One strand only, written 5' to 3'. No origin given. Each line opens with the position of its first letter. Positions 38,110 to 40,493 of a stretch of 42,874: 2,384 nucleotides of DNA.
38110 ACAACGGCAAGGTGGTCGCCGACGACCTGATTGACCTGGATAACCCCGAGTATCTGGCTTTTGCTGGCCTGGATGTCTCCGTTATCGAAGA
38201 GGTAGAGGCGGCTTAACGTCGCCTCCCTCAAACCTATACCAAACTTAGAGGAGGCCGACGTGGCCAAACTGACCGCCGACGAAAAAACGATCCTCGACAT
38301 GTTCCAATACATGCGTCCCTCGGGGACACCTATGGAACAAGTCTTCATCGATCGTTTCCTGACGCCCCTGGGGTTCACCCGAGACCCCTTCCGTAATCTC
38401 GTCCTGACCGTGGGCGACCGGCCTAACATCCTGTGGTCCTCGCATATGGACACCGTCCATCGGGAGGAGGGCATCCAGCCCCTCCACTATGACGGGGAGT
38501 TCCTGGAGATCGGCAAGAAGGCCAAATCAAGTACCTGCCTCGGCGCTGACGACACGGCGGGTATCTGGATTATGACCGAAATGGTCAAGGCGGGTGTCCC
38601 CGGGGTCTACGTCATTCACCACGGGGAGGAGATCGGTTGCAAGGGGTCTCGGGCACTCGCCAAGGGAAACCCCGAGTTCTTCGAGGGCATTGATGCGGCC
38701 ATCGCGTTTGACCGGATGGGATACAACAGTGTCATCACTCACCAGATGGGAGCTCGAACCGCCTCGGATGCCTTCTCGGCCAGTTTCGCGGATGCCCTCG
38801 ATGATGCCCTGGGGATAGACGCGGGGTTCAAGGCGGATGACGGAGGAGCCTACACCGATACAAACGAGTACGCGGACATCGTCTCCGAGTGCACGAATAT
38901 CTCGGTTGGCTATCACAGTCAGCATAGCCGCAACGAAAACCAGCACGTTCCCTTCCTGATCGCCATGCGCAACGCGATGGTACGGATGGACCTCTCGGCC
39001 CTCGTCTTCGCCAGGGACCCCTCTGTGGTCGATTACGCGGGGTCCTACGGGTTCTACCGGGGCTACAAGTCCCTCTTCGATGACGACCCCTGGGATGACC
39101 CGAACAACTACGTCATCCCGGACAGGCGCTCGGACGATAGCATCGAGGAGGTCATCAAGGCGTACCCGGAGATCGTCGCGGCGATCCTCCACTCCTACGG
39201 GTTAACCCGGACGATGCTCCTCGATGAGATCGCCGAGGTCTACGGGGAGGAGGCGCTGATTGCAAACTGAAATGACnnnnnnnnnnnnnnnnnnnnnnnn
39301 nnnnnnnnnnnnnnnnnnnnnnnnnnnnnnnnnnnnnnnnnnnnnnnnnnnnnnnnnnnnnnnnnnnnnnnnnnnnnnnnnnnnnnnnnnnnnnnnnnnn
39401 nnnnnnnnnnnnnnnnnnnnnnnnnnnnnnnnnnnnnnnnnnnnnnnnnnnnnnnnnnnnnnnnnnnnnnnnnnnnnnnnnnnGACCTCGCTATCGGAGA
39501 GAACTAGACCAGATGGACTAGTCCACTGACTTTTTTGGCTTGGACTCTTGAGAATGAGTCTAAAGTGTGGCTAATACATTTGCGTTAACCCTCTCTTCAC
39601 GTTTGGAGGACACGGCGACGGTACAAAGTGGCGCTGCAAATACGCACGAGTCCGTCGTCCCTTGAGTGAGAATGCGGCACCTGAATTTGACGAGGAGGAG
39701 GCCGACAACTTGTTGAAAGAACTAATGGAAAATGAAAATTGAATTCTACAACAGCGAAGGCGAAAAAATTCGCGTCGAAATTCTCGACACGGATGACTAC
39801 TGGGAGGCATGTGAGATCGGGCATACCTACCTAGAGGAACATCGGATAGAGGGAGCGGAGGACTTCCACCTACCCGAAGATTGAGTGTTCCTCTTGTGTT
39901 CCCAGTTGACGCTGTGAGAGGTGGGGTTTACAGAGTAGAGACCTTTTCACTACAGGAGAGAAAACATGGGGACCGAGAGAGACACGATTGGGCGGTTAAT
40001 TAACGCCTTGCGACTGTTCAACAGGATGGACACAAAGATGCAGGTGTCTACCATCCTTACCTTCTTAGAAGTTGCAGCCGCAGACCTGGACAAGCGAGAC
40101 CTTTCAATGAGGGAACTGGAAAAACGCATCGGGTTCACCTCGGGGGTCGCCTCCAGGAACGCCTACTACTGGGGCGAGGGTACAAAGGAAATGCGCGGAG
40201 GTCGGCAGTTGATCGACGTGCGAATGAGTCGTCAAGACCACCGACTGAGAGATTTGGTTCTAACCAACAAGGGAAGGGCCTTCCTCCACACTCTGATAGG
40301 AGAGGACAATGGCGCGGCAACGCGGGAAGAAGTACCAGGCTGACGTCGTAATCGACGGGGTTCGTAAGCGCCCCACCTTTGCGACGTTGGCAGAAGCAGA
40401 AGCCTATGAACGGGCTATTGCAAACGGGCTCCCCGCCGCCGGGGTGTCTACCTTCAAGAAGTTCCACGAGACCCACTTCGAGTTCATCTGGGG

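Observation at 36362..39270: Early-region pair: a large Cys/aromatic-rich protein of unknown function followed by an M28-like zinc peptidase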

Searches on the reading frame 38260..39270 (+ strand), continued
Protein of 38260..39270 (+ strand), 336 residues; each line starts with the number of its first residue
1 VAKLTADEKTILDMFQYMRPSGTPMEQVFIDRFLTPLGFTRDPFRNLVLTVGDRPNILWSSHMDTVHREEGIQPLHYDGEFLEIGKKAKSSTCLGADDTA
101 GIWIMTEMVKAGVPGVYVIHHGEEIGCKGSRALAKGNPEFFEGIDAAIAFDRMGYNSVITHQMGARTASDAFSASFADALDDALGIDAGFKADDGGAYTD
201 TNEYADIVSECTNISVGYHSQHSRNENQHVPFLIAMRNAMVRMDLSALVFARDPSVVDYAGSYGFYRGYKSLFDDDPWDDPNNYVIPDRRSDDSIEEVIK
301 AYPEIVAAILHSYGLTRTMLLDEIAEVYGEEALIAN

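Call 42: get_annotated_region(hit=H16, flank=4000)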
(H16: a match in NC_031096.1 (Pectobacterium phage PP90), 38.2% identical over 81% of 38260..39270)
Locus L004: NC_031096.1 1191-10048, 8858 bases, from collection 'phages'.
description: Pectobacterium phage PP90, complete genome.
organism: Pectobacterium phage PP90 (NCBI taxid 1873959)
taxonomy: Viruses; Duplodnaviria; Heunggongvirae; Uroviricota; Caudoviricetes; Autographiviridae; Corkvirinae; Phimunavirus; Phimunavirus PP90
host: Pectobacterium atrosepticum PB72; source: potato washing waste water; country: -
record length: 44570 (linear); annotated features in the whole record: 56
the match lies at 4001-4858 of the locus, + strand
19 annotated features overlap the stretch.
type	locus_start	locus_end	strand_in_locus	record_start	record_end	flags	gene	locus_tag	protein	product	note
CDS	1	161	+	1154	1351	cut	-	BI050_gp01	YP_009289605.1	hypothetical protein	orf1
CDS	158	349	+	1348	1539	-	-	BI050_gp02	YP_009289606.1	hypothetical protein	orf2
CDS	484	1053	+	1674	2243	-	-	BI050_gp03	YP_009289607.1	hypothetical protein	orf3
CDS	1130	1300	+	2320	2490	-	-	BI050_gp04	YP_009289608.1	hypothetical protein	orf4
CDS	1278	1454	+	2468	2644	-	-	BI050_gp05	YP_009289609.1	hypothetical protein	orf5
CDS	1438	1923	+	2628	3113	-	-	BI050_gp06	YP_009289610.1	HNH homing endonuclease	orf6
CDS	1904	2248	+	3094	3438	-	-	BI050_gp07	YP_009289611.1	hypothetical protein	orf7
CDS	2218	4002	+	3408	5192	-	-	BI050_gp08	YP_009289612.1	hypothetical protein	orf8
CDS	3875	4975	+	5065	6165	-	-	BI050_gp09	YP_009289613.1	peptidase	orf9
CDS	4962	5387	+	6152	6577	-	-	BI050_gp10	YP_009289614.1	hypothetical protein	orf10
CDS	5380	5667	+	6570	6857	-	-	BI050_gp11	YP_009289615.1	hypothetical protein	orf11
CDS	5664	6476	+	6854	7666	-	-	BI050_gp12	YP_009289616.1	DNA primase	orf12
CDS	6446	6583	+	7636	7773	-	-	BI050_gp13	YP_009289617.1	hypothetical protein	orf13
CDS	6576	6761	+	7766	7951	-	-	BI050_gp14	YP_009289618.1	hypothetical protein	orf14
CDS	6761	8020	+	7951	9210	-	-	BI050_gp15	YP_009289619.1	putative DNA helicase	orf15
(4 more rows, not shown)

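Call 43: fold_search(model_id=the predicted structure, library=pdb)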
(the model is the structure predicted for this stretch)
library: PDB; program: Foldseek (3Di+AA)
matches with E <= 10: 492; with E <= 0.001: 219
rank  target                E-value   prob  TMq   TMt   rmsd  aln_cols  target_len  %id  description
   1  2wyr_B                4.2e-11  1.00  0.51  0.52   7.9       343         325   17  3-D structure of PhTET1-12s, dodecamer in the asymmetric unit (released 2010-12-01)
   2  3gb0                  5.6e-11  1.00  0.57  0.52   3.3       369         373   16  Crystal structure of aminopeptidase PepT (NP_980509.1) from Bacillus cereus ATCC 10987 at 2.04 A resolution (released 2009-03-03)
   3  2wyr_A                9.6e-11  1.00  0.52  0.54   7.6       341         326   17  3-D structure of PhTET1-12s, dodecamer in the asymmetric unit (released 2010-12-01)
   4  2wyr_F                1.7e-10  1.00  0.55  0.56   4.8       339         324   15  3-D structure of PhTET1-12s, dodecamer in the asymmetric unit (released 2010-12-01)
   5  9qr6_A                3.8e-10  1.00  0.51  0.49   7.5       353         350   15  CryoEM structure of the tetrahedral M42 aminopeptidase from M. jannaschii (released 2026-01-14)
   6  3cpx_B                6.2e-10  1.00  0.53  0.57   4.4       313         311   15  Crystal structure of putative M42 glutamyl aminopeptidase (YP_676701.1) from Cytophaga hutchinsonii ATCC 33406 at 2.39 (released 2008-04-29)
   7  3rza_A                7.0e-10  1.00  0.57  0.52   6.8       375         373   16  Crystal structure of a tripeptidase (SAV1512) from staphylococcus aureus subsp. aureus mu50 at 2.10 A resolution (released 2011-06-08)
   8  3cpx_A                7.8e-10  1.00  0.52  0.56   4.6       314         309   15  Crystal structure of putative M42 glutamyl aminopeptidase (YP_676701.1) from Cytophaga hutchinsonii ATCC 33406 at 2.39 (released 2008-04-29)
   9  4p6y_A                8.3e-10  1.00  0.51  0.52   7.9       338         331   14  Crystal structure of the M42 aminopeptidase TmPep1050 from Thermotoga maritima (released 2015-04-08)
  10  2cf4                  9.4e-10  1.00  0.51  0.52   7.9       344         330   16  Pyrococcus horikoshii TET1 peptidase can assemble into a tetrahedron or a large octahedral shell (released 2006-09-14)
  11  4p6y_B                1.4e-09  1.00  0.50  0.51   8.1       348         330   14  Crystal structure of the M42 aminopeptidase TmPep1050 from Thermotoga maritima (released 2015-04-08)
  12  4wwv_A                1.7e-09  1.00  0.49  0.46   8.5       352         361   15  Aminopeptidase APDkam598 from the archaeon Desulfurococcus kamchatkensis (released 2015-03-04)
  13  1xfo_A                1.8e-09  1.00  0.49  0.48   8.0       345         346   14  Crystal Structure of an archaeal aminopeptidase (released 2004-10-05)
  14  4wwv_B                2.0e-09  1.00  0.50  0.47   8.3       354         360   15  Aminopeptidase APDkam598 from the archaeon Desulfurococcus kamchatkensis (released 2015-03-04)
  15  1y0y_A                2.4e-09  1.00  0.52  0.52   4.5       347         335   14  Crystal structure of tetrahedral aminopeptidase from P. horikoshii in complex with amastatin (released 2005-03-01)
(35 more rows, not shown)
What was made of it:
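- On Clan MH / Pfam Peptidase_M28 (PF04389): 219 PDB matches have E of 1e-3 or better, and all listed hits are clan MH enzymes or the fold-related glutaminyl cyclase (call 43).
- The best Foldseek matches are M42 TET, PepT, CPG2 and DapE, at E = 1e-11 to 1e-8 (call 43). The nearest solved structures include DapE, CPG2, acetylornithine deacetylase and PahZ2, which act on small amides (call 43).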

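Call 50: search_protein_families(library=ncbifam, proteins=[window:38260-39270:+, L003:4501-6171:+, L003:7220-7687:+, L004:2218-4002:+], max_evalue=0.1)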
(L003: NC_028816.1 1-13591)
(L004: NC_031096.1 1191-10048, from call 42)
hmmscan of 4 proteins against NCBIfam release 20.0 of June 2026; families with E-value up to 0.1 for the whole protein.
window:38260-39270:+ (336 aa): 1 family
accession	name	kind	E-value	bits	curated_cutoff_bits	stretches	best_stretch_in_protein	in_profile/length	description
TIGR01883.1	PepT-like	hypoth_equivalog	6.6e-09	35.2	274.25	1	55-111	63-114/361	peptidase T-like protein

L003:4501-6171:+ (556 aa): 0 families

L003:7220-7687:+ (155 aa): 0 families

L004:2218-4002:+ (594 aa): 3 families
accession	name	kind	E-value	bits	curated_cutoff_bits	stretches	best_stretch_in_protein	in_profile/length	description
NF005714.0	PRK07529.1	subfamily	0.02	13.3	632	1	407-458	425-475/640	acyl-CoA synthetase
NF047393.1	TransRegTbspHalo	equivalog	0.021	14.4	300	1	48-159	35-148/270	transcriptional regulator TbsP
NF008054.0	PRK10788.1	equivalog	0.087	11.5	493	0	92-148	213-268/626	peptidylprolyl isomerase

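Call 51: search_protein_families(library=padloc, proteins=[window:38260-39270:+, L003:4501-6171:+, L003:7220-7687:+], max_evalue=0.1)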
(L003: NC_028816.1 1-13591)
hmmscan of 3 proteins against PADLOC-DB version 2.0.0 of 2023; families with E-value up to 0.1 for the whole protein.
window:38260-39270:+ (336 aa): 0 families

L003:4501-6171:+ (556 aa): 0 families

L003:7220-7687:+ (155 aa): 0 families

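Call 55: search_protein_families(library=pfam, proteins=[L003:7220-7687:+], max_evalue=0.01)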
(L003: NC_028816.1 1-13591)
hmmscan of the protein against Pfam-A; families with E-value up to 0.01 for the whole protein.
L003:7220-7687:+ (155 aa): 0 families

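Call 60: find_encoding_contigs(protein=P0081, flank=4000, max_places=6)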
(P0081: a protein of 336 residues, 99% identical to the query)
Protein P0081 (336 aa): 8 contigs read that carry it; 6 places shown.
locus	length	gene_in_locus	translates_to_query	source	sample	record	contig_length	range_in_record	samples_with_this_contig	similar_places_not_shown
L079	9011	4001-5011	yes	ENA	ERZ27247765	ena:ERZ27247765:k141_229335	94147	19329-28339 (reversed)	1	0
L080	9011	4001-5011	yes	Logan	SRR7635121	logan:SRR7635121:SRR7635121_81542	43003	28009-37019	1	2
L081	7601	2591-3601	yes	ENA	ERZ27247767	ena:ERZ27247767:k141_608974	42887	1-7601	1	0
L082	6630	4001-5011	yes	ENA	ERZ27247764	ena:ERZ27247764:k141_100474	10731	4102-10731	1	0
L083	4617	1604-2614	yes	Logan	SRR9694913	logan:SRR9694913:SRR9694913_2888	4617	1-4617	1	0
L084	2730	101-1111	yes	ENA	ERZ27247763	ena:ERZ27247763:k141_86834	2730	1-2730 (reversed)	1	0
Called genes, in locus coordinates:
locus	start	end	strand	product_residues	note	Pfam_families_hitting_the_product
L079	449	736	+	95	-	-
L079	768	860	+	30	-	-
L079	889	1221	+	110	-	-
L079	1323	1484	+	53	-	-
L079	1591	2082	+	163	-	-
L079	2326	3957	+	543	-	-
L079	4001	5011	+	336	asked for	-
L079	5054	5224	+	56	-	-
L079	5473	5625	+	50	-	-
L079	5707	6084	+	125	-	-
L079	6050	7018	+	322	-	PF00589:Phage_integrase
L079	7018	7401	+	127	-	-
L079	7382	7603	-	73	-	-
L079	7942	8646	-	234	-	-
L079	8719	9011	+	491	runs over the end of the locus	PF05697:Trigger_N, PF00254:FKBP_C, PF05698:Trigger_C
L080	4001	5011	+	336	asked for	-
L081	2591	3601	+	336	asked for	-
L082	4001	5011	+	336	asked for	-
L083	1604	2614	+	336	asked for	-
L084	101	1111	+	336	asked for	-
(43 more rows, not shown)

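Call 64: find_related_loci(query=A3, collection=viral_contigs, flank=6000)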
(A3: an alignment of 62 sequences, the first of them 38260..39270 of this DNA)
Query A3 (336 aa) in viral_contigs; peptide patterns used: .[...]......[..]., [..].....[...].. (x = any residue, [..] = any of these).
599 stretches matched a pattern (row limit reached: there are more); 540 encode a relative of the query (tblastn E <= 1e-3); the best 80 are kept; 80 distinct loci.
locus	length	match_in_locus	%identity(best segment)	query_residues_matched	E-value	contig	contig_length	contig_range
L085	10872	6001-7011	56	11-330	1e-117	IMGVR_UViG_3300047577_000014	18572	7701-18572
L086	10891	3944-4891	50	4-329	1e-98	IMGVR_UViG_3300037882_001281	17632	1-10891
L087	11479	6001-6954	48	1-329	7e-98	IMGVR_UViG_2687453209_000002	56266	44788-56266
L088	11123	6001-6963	51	1-329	8e-97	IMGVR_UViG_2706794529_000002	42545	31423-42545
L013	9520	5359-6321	49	1-329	1e-95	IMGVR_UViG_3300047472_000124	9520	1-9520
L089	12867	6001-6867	47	10-329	1e-90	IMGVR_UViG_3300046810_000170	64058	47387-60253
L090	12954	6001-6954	45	11-333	2e-85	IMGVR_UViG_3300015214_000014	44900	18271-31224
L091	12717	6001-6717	56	11-258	4e-84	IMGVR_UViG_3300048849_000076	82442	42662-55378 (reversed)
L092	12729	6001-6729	54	7-257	1e-81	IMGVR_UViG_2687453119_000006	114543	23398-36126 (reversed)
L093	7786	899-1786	47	10-324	5e-82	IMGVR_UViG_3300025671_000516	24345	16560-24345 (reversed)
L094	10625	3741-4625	44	10-324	1e-81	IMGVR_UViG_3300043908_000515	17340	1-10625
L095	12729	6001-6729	55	7-257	3e-81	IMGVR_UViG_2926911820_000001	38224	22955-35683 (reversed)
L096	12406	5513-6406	44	10-324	2e-81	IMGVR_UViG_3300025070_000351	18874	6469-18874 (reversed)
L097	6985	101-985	44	10-324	5e-81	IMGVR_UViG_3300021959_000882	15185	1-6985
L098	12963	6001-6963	45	4-327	7e-81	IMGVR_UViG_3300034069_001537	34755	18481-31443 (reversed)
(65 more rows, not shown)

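Call 67: search_dna_similar(query=window:38260-39270:+, collection=phages, mode=protein, max_rows=60, rows=spread)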
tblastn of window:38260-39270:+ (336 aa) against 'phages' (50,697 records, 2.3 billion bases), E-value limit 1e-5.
Records with a match: 366; places in all: 386; records where one place covers at least 80% of the query: 256.
Best place of each record, by identity: <60% 366.
By first word of the organism name: Klebsiella 230; Pectobacterium 51; Vibrio 42; Escherichia 10; Thermus 10; uncultured 5; Shigella 4; Dickeya 3; Pseudomonas 3; Acinetobacter 2; and 5 more.
By host as written in the record: Klebsiella pneumoniae 142; Pectobacterium atrosepticum DSM18077 33; - 25; Vibrio parahaemolyticus 17; Klebsiella pneumoniae 1210 6; Klebsiella pneumoniae OMCS-22-1557 6; Klebsiella pneumoniae ATCC 700603 5; Escherichia coli 5; and 85 more.
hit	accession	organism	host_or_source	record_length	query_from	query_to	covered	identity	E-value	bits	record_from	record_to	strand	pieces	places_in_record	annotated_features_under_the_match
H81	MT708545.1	Rhizobium phage Pasto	Bradyrhizobium japonicum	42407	1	329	98%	53.5%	2e-104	341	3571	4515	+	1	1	zinc peptidase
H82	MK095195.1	Pectobacterium phage Clickz_B3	Pectobacterium atrosepticum DSM18077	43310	9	280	81%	39.0%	5e-39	152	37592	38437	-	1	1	hypothetical protein (x2)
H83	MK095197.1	Pectobacterium phage Clickz_B5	Pectobacterium atrosepticum DSM18077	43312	9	280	81%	39.0%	5e-39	152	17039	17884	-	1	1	hypothetical protein (x2)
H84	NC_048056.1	Pectobacterium phage Gaspode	Pectobacterium atrosepticum DSM18077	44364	9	280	81%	37.5%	3e-40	155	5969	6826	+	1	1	peptidase | hypothetical protein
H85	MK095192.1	Pectobacterium phage Astalicious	Pectobacterium atrosepticum DSM18077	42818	9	280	81%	36.9%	2e-39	154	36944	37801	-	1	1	hypothetical protein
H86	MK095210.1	Pectobacterium phage Zenivior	Pectobacterium atrosepticum DSM18077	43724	9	255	74%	40.5%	4e-39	152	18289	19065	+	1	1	hypothetical protein (x2)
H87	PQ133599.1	Klebsiella phage P19-411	Klebsiella pneumoniae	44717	7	326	95%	31.1%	3e-27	118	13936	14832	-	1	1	hypothetical protein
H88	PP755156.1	Klebsiella phage KpIITR008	Klebsiella pneumoniae IITR008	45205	7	326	95%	30.9%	5e-28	120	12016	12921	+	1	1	peptidase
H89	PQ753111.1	Klebsiella phage vB_KpP_JKT6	Klebsiella pneumoniae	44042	7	326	95%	30.6%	1e-26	116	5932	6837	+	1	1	peptidase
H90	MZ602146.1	Klebsiella phage vB_KpnP_NER40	Klebsiella pneumoniae Kp40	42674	7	326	95%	30.3%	6e-27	117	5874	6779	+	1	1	putative peptidase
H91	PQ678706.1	Klebsiella phage phiK2044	sewage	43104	7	326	95%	30.3%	8e-27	117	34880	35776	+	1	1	record has no annotation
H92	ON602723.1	Klebsiella phage VLCpiA1p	Klebsiella pneumoniae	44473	7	326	95%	30.3%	2e-25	112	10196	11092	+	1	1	peptidase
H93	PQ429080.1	Escherichia phage vB_VIPECOTPH05B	Escherichia coli OMCS-21-1589B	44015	7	326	95%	30.0%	3e-26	115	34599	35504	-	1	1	peptidase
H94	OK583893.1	Klebsiella phage KPPK108.2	Klebsiella pneumoniae strain 1732/P-224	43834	7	326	95%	30.0%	8e-26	114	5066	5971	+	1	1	hypothetical protein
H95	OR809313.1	Klebsiella phage KA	Klebsiella pneumoniae subsp. pneumoniae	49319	7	326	95%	30.0%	3e-27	118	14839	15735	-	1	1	hypothetical protein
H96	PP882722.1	Klebsiella phage BUCT-H1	Klebsiella pneumoniae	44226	7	326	95%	30.0%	8e-27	117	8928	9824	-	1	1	record has no annotation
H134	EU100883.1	Thermus phage P23-45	Thermus thermophilus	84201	26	259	70%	26.9%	9e-12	72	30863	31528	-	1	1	metal-dependent hydrolase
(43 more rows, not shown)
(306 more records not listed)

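Call 68: get_annotated_region(hit=H134, flank=4500)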
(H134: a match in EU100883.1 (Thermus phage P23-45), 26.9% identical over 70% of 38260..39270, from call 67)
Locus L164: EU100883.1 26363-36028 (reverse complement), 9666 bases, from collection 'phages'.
description: Thermus phage P23-45, complete genome.
organism: Thermus phage P23-45 (NCBI taxid 2914006)
taxonomy: Viruses; Duplodnaviria; Heunggongvirae; Uroviricota; Caudoviricetes; Oshimavirus; Oshimavirus P2345
host: Thermus thermophilus; source: -; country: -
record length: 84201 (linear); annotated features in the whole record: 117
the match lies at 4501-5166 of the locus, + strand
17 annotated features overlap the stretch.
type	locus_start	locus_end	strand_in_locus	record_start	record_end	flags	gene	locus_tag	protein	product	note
CDS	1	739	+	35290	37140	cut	-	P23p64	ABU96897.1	hypothetical protein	-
CDS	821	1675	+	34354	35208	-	-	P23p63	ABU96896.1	hypothetical protein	-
CDS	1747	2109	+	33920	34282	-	-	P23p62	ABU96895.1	hypothetical protein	-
CDS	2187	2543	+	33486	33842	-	-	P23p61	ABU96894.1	hypothetical protein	-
CDS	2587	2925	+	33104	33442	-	-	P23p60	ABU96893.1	conserved hypothetical protein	-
CDS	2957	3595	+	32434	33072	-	-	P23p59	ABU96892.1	hypothetical protein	-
CDS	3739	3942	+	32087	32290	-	-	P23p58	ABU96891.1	hypothetical protein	-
CDS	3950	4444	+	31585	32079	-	-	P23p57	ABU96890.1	hypothetical protein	-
CDS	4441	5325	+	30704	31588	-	-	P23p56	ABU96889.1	metal-dependent hydrolase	-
CDS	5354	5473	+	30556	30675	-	-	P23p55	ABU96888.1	hypothetical protein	-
CDS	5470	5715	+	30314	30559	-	-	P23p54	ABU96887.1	hypothetical protein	-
CDS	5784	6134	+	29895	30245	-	-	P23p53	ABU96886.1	conserved hypothetical protein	polysaccharide-binding domain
CDS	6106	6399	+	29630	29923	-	-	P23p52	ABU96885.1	hypothetical protein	-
CDS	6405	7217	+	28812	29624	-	-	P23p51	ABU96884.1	chaperone/ATP-dependent lon protease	-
CDS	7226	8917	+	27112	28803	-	-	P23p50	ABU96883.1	Von Willebrand factor type A domain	-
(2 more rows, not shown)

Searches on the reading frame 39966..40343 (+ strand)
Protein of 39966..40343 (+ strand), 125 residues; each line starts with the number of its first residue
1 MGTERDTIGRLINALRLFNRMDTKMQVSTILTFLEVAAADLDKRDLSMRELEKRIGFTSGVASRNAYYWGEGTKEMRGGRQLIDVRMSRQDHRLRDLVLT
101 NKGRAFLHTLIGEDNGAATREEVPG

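Call 5: search_protein_families(library=pfam, proteins=[window:39966-40343:+], max_evalue=0.1)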
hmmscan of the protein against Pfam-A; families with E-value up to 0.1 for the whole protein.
window:39966-40343:+ (125 aa): 1 family
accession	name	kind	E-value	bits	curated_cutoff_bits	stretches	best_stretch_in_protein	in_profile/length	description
PF00944.25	Peptidase_S3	-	0.083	13.1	21.2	1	30-119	47-134/159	Alphavirus core protein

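Call 6: search_protein_families(library=phrogs, proteins=[window:39966-40343:+], max_evalue=0.01)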
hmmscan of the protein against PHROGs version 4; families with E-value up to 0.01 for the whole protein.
window:39966-40343:+ (125 aa): 1 family
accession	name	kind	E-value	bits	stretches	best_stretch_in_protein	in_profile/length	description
phrog_9665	-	transcription regulation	5.6e-14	53.1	1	6-111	11-112/118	transcriptional regulator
